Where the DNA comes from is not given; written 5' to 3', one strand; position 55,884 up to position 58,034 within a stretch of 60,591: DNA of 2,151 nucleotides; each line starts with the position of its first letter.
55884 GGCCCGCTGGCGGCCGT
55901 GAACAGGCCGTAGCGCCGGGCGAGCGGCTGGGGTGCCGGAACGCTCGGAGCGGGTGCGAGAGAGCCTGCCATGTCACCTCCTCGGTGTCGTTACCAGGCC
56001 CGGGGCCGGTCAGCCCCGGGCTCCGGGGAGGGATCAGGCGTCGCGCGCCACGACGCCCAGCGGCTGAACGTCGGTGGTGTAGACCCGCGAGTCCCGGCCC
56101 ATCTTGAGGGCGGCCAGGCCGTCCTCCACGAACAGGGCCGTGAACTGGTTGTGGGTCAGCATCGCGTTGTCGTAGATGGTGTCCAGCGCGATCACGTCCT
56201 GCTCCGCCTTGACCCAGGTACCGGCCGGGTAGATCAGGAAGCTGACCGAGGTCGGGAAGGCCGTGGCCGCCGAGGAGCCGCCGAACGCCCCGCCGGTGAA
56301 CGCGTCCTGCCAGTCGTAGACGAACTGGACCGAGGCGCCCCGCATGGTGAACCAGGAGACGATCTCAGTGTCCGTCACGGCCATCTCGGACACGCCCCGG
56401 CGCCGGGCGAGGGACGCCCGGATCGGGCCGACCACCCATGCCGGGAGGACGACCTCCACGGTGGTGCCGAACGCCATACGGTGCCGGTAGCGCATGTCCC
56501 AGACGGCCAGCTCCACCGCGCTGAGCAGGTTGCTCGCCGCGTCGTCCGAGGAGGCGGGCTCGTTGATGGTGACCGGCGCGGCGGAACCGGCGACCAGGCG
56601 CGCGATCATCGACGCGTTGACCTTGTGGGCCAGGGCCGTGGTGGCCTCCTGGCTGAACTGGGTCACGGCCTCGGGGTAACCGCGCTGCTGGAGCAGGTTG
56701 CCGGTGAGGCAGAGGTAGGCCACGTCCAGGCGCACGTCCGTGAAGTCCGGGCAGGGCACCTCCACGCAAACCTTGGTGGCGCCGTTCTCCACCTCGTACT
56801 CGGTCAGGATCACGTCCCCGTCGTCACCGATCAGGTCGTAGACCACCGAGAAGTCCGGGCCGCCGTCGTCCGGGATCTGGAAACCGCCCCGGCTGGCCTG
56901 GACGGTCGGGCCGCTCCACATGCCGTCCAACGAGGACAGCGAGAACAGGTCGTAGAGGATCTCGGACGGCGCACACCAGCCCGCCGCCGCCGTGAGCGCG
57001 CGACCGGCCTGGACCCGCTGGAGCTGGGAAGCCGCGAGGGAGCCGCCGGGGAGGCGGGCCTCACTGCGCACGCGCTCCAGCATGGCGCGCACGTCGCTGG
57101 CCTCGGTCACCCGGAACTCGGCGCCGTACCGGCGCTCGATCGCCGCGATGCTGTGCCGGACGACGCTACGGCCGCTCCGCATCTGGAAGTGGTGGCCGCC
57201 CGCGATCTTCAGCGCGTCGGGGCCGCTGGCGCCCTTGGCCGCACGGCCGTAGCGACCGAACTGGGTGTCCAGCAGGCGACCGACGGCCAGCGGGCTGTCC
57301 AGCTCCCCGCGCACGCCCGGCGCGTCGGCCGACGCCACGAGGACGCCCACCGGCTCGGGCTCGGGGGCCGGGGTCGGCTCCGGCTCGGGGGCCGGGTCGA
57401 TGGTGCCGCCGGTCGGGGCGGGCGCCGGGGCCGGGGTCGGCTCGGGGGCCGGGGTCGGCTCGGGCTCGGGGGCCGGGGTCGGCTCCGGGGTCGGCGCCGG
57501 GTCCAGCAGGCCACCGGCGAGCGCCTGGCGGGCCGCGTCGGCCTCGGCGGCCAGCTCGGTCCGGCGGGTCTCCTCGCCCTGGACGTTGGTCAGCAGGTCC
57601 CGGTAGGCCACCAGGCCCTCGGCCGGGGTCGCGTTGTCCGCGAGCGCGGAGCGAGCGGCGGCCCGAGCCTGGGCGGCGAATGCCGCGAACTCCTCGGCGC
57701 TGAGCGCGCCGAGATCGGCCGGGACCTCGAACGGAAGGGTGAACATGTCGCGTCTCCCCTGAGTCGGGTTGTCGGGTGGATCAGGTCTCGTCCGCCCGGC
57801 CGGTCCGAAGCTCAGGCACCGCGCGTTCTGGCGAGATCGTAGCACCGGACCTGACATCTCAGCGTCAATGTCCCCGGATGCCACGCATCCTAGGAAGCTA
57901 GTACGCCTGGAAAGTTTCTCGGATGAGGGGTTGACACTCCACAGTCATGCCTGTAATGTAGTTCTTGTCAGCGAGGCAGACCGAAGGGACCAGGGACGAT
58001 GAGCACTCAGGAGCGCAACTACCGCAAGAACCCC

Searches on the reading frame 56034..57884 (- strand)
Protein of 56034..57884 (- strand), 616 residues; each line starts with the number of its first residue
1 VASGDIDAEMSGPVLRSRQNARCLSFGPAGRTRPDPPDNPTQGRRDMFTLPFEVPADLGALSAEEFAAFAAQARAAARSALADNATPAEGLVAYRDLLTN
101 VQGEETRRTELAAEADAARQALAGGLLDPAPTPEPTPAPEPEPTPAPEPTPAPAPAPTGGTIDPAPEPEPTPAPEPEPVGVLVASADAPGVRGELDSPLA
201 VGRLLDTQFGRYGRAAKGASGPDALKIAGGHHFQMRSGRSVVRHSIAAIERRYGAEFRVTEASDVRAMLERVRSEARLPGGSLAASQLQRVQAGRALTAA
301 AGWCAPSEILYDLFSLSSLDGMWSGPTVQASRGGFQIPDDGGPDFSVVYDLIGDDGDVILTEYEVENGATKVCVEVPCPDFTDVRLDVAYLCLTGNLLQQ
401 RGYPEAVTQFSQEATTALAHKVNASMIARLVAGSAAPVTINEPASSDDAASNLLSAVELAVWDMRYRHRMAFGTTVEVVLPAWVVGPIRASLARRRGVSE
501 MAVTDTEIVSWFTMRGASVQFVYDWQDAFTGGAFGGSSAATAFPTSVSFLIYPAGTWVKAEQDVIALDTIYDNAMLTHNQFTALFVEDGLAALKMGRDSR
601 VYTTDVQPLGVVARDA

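Call 36: search_protein_families(library=phrogs, proteins=[window:56034-57884:-], max_evalue=0.00001)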
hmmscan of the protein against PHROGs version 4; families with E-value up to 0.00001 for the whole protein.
window:56034-57884:- (616 aa): 1 family
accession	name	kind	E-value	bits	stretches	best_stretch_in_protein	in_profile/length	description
phrog_777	-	head and packaging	3.3e-126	423.9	1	51-613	3-570/580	major head protein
